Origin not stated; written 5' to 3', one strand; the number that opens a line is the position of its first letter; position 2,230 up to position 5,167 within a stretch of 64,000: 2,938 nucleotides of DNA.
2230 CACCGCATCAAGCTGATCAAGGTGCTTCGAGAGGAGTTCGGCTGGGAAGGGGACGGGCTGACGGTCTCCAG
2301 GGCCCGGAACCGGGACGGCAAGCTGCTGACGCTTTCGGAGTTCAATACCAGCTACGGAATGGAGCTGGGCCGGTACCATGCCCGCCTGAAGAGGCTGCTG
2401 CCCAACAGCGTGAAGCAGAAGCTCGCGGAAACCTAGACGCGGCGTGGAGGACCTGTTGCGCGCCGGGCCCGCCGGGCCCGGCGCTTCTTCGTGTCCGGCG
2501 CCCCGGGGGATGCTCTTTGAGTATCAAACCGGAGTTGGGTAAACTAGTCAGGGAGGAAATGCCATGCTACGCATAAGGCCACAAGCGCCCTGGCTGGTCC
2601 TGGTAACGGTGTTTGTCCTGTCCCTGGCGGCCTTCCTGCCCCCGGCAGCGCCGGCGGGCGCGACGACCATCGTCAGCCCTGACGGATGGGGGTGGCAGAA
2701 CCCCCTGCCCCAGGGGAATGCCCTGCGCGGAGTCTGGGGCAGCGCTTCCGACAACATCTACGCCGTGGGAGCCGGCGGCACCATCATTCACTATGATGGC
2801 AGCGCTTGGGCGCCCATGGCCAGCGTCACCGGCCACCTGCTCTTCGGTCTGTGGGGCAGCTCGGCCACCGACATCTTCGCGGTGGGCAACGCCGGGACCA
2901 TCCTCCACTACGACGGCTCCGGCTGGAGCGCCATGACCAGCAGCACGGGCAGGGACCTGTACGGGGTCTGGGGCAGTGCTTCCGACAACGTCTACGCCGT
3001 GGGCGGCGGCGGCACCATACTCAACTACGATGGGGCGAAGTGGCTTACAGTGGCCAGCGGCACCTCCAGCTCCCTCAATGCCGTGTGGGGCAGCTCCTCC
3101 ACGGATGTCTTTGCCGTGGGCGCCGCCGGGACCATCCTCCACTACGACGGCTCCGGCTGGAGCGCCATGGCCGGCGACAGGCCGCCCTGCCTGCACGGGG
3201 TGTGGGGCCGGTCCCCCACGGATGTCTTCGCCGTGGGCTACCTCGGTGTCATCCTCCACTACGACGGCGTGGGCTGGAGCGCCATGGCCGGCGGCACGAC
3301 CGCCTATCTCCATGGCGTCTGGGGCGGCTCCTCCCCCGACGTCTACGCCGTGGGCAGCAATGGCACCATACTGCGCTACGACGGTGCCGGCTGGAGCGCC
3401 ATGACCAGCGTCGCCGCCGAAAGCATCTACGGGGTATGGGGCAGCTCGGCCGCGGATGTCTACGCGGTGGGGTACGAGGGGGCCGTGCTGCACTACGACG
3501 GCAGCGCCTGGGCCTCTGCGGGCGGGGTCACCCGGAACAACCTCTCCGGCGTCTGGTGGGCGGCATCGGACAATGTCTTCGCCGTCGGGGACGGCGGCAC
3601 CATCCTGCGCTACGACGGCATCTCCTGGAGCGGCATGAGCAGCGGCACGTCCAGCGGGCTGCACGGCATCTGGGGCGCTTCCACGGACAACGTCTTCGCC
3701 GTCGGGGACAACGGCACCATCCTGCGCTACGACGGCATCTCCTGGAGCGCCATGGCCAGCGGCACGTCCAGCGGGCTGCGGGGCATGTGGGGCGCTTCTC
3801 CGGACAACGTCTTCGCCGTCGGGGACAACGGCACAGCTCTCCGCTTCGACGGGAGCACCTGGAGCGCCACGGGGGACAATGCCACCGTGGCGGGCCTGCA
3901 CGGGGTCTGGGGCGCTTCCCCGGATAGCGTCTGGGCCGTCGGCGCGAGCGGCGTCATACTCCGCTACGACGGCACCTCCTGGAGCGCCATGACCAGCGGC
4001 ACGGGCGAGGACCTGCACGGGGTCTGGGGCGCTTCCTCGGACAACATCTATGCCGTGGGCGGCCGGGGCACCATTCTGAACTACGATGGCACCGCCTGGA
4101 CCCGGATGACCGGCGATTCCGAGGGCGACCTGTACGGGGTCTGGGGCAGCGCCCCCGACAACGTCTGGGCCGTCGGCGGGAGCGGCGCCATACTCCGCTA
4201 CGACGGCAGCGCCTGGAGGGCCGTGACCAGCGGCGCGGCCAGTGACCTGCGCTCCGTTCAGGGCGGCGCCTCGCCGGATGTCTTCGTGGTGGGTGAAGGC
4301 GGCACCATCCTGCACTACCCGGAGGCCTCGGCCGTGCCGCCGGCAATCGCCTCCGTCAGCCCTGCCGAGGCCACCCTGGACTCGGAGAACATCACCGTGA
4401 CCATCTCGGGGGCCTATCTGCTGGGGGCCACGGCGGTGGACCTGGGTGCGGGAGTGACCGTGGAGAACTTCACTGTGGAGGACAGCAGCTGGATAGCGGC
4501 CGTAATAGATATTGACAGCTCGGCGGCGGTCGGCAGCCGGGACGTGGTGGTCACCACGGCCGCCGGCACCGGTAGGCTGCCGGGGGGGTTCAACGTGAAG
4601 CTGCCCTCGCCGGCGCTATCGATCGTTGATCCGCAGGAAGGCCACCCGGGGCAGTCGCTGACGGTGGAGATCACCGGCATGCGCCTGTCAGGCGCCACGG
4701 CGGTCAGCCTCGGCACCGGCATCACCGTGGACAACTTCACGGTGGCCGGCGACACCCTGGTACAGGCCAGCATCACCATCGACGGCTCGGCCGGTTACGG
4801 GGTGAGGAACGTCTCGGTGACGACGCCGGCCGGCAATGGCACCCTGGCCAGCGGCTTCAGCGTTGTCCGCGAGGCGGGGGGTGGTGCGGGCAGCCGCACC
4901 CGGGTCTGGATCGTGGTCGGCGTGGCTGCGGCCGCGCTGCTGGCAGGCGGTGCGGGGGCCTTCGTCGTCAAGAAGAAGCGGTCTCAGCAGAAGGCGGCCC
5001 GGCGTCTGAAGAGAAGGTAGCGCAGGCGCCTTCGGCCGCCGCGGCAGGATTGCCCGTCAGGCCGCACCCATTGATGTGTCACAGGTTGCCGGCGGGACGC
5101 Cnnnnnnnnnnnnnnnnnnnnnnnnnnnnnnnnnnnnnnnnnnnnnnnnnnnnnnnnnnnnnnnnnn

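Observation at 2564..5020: Large membrane-anchored surface protein with 14 tandem Asp-box-like propeller blades and an internal 92%-identical 117-bp duplication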

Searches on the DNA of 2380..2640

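Call 87: search_rna_families(source=window, start=2380, end=2640, threshold=evalue, max_evalue=1)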
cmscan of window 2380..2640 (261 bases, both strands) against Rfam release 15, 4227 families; matches with E-value up to 1: 2.
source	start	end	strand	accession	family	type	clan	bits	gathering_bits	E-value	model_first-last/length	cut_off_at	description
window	2423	2490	+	RF02241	Xoo2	Gene; sRNA;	-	18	45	0.23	1-78/78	no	Xanthomonadaceae sRNA Xoo2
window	2455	2487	-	RF01340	CRISPR-DR29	Gene; CRISPR;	-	17.7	39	0.3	1-37/37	no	CRISPR RNA direct repeat element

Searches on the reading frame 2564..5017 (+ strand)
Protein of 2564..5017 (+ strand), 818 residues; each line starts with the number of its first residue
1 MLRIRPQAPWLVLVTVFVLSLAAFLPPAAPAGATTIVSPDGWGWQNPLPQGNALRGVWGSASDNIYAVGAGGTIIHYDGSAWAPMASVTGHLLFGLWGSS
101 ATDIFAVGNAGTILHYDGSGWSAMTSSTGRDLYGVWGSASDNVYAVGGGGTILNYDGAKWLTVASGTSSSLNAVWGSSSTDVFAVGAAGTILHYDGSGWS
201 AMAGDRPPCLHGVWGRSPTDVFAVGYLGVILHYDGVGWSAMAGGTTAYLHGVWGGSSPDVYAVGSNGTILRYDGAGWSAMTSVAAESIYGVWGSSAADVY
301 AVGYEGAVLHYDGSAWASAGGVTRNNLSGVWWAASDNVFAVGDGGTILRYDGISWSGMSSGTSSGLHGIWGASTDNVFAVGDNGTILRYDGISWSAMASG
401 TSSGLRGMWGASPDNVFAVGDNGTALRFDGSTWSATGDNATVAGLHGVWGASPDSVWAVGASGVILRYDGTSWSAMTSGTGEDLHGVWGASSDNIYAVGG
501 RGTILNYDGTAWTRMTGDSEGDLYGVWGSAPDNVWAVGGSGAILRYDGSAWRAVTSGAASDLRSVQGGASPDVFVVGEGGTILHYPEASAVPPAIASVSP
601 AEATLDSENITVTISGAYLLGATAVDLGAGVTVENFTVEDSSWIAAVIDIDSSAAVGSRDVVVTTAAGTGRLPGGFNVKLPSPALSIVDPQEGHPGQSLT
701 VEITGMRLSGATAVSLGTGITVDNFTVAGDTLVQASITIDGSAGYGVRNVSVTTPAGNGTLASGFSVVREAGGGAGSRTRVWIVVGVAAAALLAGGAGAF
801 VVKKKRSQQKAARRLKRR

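Call 4: search_protein_families(library=pfam, proteins=[window:2564-5017:+], max_evalue=1)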
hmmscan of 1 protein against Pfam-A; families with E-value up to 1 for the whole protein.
window:2564-5017:+ (818 aa): 6 families
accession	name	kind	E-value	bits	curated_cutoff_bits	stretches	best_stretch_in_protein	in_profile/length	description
PF09099.16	Qn_am_d_aIII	-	0.00038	21.2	22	2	595-664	4-70/82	Quinohemoprotein amine dehydrogenase, alpha subunit domain III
PF12768.13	Rax2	-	0.00042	20.2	28.8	0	531-566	135-176/254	Rax2 C-terminal beta propeller domain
PF19565.4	DUF6087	-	0.0031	18.2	27.1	0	73-88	45-60/99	Family of unknown function (DUF6087)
PF10814.13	CwsA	-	0.011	16.4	26.7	1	767-809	77-118/134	Cell wall synthesis protein CwsA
PF01833.30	TIG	-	0.091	13.2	20.9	1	593-678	1-66/84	IPT/TIG domain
PF00746.26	Gram_pos_anchor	-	0.29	11.6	20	0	787-807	21-41/43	LPXTG cell wall anchor motif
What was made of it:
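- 4334..4606 (+): Ig-like (IPT/TIG-class) domain 1, aa 591-681. Qn_am_d_aIII scores 21.2 against 22 (call 4).
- On BNR/Asp-box repeat propellers (motif SxDxGxTW; Pfam BNR, BNR_2, Sortilin-Vps10): No BNR, BNR_2, Sortilin-Vps10 or PSII_BNR family at E <= 1 (call 4).
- On Ycf48 / PSII_BNR (PF14870): None for this protein (call 4).
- On Hybrid two-component system periplasmic sensor (Reg_prop + Y_Y_Y + HK/REC/HTH): Absent at E <= 1 (call 4).
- On Sortase/exosortase/archaeosortase C-terminal sorting signals (LPXTG, PEP-CTERM, PGF-CTERM and relatives): Gram_pos_anchor has E = 0.29 (call 4).
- Closest known: Ycf48/HCF136. Different: This protein itself gives no PF14870 hit (call 4).
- Closest known: Periplasmic sensor domain of Bacteroides hybrid two-component systems. 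Different: No Reg_prop or Y_Y_Y sequence match (call 4).
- There is no Reg_prop or Y_Y_Y Pfam hit (call 4).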

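Call 5: search_protein_families(library=ncbifam, proteins=[window:2564-5017:+], max_evalue=1)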
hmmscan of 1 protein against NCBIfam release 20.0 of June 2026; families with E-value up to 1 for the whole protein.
window:2564-5017:+ (818 aa): 2 families
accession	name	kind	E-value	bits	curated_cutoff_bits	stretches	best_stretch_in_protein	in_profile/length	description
TIGR03908.1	QH_alpha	equivalog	1.7e-08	33.5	274.35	2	500-666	197-363/510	quinohemoprotein amine dehydrogenase subunit alpha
NF058597.1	CoaZ_rpt_PGGG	domain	3.7e-07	30.1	30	2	593-669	3-79/88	choice-of-anchor Z repeating domain-containing protein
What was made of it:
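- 4334..4606 (+): CoaZ_rpt_PGGG scores 30.1 bits against a cut-off of 30 (call 5).
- On IPT/TIG Ig-like domain: CoaZ_rpt_PGGG 30.1 bits (cut-off 30, call 5).
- On Sortase/exosortase/archaeosortase C-terminal sorting signals (LPXTG, PEP-CTERM, PGF-CTERM and relatives): No NCBIfam sorting-signal model at E <= 1 (call 5).
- No catalytic or signalling domain in Pfam or NCBIfam (calls 4, 5). There is no family hit to any catalytic domain (calls 4, 5).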

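Call 9: search_solved_structures(query=window:2564-5017:+, max_evalue=1, show_alignments=2)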
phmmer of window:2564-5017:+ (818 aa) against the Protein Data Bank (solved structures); distinct sequences matched with E-value up to 1: 1.
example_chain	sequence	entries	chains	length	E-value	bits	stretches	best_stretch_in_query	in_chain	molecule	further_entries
8rpa_A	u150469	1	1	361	0.95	10.4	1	92-195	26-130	Adenosine kinase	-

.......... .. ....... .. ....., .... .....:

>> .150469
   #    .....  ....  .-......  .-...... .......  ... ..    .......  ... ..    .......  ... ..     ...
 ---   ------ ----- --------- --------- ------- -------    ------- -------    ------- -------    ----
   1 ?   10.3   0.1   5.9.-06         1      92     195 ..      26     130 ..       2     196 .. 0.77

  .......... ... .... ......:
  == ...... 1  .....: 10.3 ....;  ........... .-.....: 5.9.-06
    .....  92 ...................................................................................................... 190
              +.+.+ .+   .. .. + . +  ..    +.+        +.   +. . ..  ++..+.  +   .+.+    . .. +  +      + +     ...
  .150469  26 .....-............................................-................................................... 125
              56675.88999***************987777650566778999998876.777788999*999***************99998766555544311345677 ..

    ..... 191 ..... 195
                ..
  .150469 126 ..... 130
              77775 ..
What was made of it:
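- Tried and rejected: The PDB sequence search with the single protein gave only a chance hit (call 9).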

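Call 10: find_homologous_proteins(query=window:2564-5017:+)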
Query window:2564-5017:+ (818 aa): 7565 proteins with E <= 0.001 among 8000 candidates; the best 120 are listed.
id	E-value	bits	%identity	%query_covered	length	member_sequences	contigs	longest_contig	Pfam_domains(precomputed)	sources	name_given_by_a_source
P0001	4.9e-288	976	42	93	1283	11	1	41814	PF01833.31,PF09099.17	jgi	-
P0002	4.2e-275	933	37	70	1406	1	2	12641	PF26102.1,PF01833.31,PF09099.17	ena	-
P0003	7.9e-273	925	54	68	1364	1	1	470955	PF04773.19,PF00801.27,PF01957.26,PF18911.7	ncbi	-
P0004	7.7e-263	892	51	90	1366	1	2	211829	PF01833.31,PF01650.24,PF09099.17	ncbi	-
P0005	3.6e-233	794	46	67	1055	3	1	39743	PF00041.28,PF16656.12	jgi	jgi:hypothetical protein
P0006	1.6e-222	759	39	61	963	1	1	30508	PF01833.31,PF09099.17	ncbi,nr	ncbi:MAG: IPT/TIG domain-containing protein [Dehalococcoidales bacterium]|nr:IPT/TIG domain-containi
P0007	1.5e-219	749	44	56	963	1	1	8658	PF26102.1,PF01833.31,PF09099.17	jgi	jgi:hypothetical protein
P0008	8.8e-215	733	46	92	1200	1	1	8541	PF01833.31,PF09099.17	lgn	-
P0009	2.3e-209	716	41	71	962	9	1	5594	PF01833.31,PF09099.17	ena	-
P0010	6.8e-209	714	49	34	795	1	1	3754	PF01833.31,PF09099.17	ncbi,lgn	-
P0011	9.8e-207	707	44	65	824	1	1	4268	PF01833.31,PF09099.17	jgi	jgi:Quinohemoprotein amine dehydrogenase, alpha subunit domain III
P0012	2.4e-203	696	44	75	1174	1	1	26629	PF01833.31,PF09099.17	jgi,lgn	jgi:hypothetical protein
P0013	1.2e-202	693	46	71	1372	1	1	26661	PF13287.13,PF13290.14,PF01832.26,PF03174.20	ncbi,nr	ncbi:MAG: chitobiase/beta-hexosaminidase C-terminal domain-containing protein [Deltaproteobacteria b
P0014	6.6e-202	691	48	69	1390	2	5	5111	PF13620.13,PF01364.25,PF18884.6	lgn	-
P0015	2.3e-201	689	42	94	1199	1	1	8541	PF01833.31,PF14870.13,PF09099.17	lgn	-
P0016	3.5e-200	685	41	60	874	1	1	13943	PF01833.31,PF14870.13,PF09099.17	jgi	jgi:hypothetical protein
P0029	8.9e-189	647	41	65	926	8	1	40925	PF01833.31,PF01957.26,PF14870.13,PF09099.17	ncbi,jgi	jgi:phosphoribosylcarboxyaminoimidazole (NCAIR) mutase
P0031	1.6e-187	643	44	66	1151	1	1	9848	PF13948.12,PF25852.1,PF14870.13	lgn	-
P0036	4.8e-183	628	43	55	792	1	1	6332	PF01833.31,PF14870.13,PF09099.17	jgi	-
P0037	8.6e-183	628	44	57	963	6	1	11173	PF01833.31,PF14870.13,PF09099.17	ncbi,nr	ncbi:MAG TPA: hypothetical protein DCR71_01020 [Dehalococcoidia bacterium]|nr:hypothetical protein [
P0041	6.9e-181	621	38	60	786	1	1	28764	PF01833.31,PF14870.13,PF09099.17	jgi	jgi:hypothetical protein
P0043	1.1e-179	617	38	79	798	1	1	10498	PF01833.31,PF14870.13,PF09099.17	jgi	-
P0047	1.3e-174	601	41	95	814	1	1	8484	PF14870.13,PF09099.17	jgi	-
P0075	1.5e-159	551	41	56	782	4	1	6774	PF01833.31,PF14870.13,PF09099.17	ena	-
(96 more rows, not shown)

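Call 12: find_encoding_contigs(protein=window:2564-5017:+, flank=10000)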
Protein window:2564-5017:+ (818 aa): no gene with exactly this product is on record in the collection.
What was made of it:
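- The exact protein is not on record elsewhere (call 12).
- Tried and rejected: An exact-sequence look-up of the protein found no record (call 12).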

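Call 29: predict_structure(alignment_id=A2)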
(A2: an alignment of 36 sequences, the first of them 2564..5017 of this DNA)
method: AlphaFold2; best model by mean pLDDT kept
length: 818 residues; sequences in the alignment: 36
mean_pLDDT: 89.5   pTM: 0.75
mean pLDDT of the five models: 89.5, 89.3, 88.6, 87.9, 87.9
residues with pLDDT >= 90: 620; 70-90: 123; 50-70: 28; < 50: 47
segments of 3 or more residues with pLDDT < 50: 1-5, 772-800, 803-807, 815-818
pLDDT, mean of each block of 10 residues (from residue 1): 51 83 59 72 86 95 95 90 84 97 97 94 95 97 98 97 97 97 96 97 82 96 97 95 95 95 97 96 93 96 94 90 92 91 97 91 98 96 98 97 98 97 97 88 96 97 97 96 98 97 97 93 96 96 95 91 90 92 84 88 89 89 91 92 91 91 88 93 92 96 93 96 95 97 95 92 93 34 33 42 49 49
secondary structure, 60 per line:
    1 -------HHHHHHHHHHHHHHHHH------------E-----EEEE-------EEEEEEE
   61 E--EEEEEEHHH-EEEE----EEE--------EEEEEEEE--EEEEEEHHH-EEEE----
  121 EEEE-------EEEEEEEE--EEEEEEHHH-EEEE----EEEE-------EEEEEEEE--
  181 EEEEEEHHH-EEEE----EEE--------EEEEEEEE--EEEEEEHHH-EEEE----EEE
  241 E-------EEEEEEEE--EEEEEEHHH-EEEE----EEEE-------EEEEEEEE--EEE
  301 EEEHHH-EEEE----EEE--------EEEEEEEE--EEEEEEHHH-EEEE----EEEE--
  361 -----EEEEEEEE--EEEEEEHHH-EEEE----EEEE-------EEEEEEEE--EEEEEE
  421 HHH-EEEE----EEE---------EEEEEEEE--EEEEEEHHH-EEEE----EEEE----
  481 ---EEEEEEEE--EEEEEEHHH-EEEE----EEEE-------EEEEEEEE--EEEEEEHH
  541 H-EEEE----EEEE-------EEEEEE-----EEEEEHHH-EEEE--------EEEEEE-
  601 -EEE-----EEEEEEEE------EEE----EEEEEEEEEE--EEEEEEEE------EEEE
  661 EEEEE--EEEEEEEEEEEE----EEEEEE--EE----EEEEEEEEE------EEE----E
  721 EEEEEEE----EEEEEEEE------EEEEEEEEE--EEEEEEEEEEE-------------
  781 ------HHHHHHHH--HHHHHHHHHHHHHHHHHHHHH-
elements in order (helices of 4 or more, strands of 3 or more residues): H8-24 E43-46 E54-61 E64-69 E74-77 E82-84 E93-100 E103-108 E113-116 E121-124 E132-139 E142-147 E152-155 E160-163 E171-178 E181-186 E191-194 E199-201 E210-217 E220-225 E230-233 E238-241 E249-256 E259-264 E269-272 E277-280 E288-295 E298-303 E308-311 E316-318 E327-334 E337-342 E347-350 E355-358 E366-373 E376-381 E386-389 E394-397 E405-412 E415-420 E425-428 E433-435 E445-452 E455-460 E465-468 E473-476 E484-491 E494-499 E504-507 E512-515 E523-530 E533-538 E543-546 E551-554 E562-567 E573-577 E582-585 E594-599 E602-604 E610-617 E624-626 E631-640 E643-650 E657-665 E668-679 E684-689 E698-706 E713-715 E720-727 E732-739 E746-754 E757-767 H787-794 H797-817
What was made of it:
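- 4334..4606 (+): AF2 beta-sandwich (call 29).
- On IPT/TIG Ig-like domain: Two beta-sandwiches in the model (call 29).
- Checked: The AF2 model has 4 strands per repeat, two beta-sandwich domains (aa ~591-681 and 682-768) and a C-terminal helix (call 29).
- The model folds into two complete propellers (call 29).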
